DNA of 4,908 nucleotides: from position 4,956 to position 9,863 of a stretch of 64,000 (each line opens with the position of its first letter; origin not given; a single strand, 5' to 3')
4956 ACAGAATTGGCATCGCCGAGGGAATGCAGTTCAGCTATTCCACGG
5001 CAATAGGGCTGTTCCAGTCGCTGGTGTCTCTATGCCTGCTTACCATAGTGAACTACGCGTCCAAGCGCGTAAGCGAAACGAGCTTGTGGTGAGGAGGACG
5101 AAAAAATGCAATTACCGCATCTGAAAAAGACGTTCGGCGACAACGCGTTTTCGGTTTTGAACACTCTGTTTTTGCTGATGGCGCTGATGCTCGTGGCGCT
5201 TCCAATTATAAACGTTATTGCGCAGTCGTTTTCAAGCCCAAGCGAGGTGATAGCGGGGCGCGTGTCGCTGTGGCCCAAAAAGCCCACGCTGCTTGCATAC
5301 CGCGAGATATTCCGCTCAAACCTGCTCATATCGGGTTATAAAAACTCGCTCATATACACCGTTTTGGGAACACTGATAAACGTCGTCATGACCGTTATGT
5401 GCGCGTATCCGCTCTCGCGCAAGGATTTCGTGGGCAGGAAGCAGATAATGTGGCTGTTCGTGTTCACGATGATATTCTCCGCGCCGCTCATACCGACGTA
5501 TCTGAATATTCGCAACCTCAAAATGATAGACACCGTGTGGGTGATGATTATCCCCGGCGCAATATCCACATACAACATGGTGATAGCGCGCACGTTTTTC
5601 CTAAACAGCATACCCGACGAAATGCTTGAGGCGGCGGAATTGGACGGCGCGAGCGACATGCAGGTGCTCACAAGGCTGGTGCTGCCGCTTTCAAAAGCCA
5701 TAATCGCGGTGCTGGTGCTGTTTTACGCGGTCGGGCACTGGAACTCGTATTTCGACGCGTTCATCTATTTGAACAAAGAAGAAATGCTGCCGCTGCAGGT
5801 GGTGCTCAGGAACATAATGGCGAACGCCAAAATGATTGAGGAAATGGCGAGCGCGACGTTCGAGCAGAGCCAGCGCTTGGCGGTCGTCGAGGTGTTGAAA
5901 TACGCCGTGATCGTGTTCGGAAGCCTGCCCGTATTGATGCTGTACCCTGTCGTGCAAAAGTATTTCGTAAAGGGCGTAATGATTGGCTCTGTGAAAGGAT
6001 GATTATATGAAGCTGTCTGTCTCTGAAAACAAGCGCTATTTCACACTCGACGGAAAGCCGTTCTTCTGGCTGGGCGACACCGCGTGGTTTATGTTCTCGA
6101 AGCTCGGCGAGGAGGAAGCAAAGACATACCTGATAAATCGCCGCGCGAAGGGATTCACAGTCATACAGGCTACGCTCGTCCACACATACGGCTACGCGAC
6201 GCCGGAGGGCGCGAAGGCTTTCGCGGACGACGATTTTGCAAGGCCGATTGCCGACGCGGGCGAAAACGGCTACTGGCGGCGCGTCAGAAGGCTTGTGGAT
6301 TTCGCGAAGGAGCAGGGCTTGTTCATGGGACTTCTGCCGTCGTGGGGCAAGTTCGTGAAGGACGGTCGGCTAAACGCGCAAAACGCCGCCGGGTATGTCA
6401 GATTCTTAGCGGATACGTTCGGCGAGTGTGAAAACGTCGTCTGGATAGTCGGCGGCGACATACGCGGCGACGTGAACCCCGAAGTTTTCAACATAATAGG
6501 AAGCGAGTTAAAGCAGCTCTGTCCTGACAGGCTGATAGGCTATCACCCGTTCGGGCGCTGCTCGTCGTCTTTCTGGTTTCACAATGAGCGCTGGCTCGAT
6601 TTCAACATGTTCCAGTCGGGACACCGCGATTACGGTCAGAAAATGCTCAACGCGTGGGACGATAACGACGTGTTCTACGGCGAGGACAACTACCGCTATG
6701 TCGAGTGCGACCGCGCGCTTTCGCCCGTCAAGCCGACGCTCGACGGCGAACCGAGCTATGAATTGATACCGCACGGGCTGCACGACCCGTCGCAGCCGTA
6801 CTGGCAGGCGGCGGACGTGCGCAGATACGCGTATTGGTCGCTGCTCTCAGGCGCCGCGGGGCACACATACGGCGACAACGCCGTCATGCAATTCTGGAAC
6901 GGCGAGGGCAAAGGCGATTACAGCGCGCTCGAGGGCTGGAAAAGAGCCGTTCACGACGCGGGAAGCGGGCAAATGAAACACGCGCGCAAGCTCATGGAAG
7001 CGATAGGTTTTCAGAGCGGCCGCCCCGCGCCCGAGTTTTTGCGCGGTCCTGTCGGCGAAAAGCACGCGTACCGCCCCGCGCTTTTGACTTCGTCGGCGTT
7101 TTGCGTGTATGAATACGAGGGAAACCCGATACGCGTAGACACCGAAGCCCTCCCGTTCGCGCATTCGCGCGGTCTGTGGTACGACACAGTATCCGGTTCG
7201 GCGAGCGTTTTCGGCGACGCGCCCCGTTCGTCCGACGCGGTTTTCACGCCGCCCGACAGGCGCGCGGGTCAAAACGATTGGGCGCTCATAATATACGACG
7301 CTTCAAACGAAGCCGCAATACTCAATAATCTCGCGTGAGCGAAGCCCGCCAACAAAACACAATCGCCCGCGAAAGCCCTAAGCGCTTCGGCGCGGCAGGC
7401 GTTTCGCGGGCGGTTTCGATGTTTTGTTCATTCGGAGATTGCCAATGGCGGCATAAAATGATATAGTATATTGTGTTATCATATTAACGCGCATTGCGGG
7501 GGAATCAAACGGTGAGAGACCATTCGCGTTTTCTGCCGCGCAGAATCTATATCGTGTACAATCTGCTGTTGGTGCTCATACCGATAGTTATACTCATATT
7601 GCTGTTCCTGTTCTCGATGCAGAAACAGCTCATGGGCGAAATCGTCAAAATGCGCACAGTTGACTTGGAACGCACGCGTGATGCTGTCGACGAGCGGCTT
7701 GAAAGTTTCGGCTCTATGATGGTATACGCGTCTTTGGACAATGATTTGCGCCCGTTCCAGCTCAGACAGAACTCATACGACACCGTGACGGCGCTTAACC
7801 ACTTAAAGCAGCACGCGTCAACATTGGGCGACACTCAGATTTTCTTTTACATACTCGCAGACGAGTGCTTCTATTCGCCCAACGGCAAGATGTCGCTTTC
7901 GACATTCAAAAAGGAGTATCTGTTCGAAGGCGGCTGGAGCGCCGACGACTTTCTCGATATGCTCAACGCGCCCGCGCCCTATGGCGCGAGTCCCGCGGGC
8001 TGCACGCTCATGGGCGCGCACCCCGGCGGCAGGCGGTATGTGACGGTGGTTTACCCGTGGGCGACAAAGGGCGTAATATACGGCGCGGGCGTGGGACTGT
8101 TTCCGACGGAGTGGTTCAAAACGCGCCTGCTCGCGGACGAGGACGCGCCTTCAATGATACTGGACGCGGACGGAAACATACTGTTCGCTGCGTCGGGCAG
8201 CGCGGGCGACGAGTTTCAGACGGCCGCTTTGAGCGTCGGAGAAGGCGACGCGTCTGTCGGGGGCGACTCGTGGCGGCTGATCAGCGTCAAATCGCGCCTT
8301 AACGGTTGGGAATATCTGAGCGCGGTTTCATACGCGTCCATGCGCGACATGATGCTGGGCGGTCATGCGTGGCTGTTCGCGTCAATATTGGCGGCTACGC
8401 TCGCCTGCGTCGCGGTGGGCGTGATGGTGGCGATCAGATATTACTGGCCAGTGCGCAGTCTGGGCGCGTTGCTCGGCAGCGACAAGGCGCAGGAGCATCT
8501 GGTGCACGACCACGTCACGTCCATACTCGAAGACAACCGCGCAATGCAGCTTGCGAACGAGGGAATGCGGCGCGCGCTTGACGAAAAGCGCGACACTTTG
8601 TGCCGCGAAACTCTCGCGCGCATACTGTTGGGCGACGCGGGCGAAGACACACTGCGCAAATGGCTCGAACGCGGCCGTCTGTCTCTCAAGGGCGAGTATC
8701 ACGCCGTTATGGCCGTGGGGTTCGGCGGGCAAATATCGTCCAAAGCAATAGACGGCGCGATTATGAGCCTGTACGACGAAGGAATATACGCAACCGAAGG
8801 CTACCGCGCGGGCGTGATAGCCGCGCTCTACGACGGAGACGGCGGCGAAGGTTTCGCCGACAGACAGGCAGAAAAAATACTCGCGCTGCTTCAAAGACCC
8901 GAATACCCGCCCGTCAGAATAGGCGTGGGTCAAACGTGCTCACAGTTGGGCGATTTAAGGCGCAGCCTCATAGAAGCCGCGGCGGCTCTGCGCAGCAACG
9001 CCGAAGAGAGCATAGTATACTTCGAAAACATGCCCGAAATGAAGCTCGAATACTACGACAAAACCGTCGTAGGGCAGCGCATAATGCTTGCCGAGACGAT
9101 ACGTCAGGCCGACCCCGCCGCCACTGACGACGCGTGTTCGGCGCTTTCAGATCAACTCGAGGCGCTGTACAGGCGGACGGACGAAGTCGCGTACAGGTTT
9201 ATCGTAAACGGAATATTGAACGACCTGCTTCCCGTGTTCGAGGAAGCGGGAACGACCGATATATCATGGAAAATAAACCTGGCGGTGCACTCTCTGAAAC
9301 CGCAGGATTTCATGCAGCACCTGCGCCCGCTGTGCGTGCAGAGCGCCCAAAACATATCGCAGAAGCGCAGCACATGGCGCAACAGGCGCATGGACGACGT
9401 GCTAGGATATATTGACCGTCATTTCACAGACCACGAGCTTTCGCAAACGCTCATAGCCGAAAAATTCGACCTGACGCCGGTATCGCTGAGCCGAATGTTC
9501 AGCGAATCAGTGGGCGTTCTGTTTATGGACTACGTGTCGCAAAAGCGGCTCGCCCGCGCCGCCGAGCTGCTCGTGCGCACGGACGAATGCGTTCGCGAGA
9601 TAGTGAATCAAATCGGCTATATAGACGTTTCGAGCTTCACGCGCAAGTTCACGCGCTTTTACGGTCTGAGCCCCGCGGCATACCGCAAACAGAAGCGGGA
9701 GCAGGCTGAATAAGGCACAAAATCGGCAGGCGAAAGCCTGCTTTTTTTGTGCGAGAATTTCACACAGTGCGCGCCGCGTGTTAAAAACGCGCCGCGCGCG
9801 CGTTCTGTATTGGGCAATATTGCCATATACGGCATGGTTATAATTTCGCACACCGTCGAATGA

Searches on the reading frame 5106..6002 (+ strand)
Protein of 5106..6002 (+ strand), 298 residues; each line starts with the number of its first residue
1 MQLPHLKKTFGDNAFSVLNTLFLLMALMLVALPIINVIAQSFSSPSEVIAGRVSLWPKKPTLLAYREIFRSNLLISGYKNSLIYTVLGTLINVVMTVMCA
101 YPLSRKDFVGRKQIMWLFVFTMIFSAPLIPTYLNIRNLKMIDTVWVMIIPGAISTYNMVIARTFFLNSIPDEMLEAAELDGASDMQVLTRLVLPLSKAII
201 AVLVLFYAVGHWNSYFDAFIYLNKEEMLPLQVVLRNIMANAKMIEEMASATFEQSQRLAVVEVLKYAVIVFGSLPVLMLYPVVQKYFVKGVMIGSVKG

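Call 65: search_protein_families(library=pfam, proteins=[window:5106-6002:+], max_evalue=0.001)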
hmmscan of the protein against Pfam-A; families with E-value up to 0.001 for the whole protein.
window:5106-6002:+ (298 aa): 1 family
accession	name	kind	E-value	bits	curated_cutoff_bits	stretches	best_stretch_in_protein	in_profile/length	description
PF00528.27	BPD_transp_1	-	7.9e-07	29.4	26.4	1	75-291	7-182/184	Binding-protein-dependent transport system inner membrane component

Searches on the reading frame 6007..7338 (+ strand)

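Call 65: search_protein_families(library=pfam, proteins=[window:6007-7338:+], max_evalue=0.001)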
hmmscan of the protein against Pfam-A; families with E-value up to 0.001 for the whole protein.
window:6007-7338:+ (443 aa): 2 families
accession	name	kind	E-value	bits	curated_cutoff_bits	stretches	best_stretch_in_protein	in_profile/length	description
PF13204.13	Apiosidase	-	4.9e-94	316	26.5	1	6-334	1-317/320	Apiosidase-like, catalytic domain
PF12904.13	Collagen_bind_2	-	7.5e-11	42.2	22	1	343-429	5-91/92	Putative collagen-binding domain of a collagenase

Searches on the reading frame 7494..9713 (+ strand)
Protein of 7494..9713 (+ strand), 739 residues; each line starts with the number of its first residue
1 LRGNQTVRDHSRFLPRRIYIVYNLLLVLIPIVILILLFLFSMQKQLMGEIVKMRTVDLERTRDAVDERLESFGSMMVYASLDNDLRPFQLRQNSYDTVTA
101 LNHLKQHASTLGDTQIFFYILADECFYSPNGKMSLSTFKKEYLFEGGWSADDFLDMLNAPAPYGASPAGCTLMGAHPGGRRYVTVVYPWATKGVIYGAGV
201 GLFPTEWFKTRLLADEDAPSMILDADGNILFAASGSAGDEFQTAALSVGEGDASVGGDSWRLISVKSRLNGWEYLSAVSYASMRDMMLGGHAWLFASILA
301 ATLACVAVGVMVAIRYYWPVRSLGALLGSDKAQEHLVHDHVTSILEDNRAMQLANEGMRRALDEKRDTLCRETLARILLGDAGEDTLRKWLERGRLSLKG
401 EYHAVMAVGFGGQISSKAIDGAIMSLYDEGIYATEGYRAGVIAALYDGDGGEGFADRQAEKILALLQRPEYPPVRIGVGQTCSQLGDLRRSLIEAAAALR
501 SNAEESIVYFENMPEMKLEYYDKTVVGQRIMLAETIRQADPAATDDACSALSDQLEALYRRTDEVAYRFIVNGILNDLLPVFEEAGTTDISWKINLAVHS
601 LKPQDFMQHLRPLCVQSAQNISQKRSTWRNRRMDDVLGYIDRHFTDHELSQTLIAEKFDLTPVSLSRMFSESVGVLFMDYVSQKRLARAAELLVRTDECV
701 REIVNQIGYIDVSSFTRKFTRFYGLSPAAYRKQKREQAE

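Call 9: search_protein_families(library=pfam, proteins=[window:7494-9713:+], max_evalue=0.001)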
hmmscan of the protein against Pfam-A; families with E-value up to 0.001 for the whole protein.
window:7494-9713:+ (739 aa): 3 families
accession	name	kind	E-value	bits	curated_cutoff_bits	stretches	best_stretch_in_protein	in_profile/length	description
PF12833.13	HTH_18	-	4.5e-19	68.9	33.6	1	654-733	1-80/80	Helix-turn-helix domain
PF17853.6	GGDEF_2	-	1.7e-08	35.2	24.5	1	380-500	2-115/116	GGDEF-like domain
PF00165.29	HTH_AraC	-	1.6e-05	25.3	26.6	1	700-732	11-42/42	Bacterial regulatory helix-turn-helix proteins, AraC family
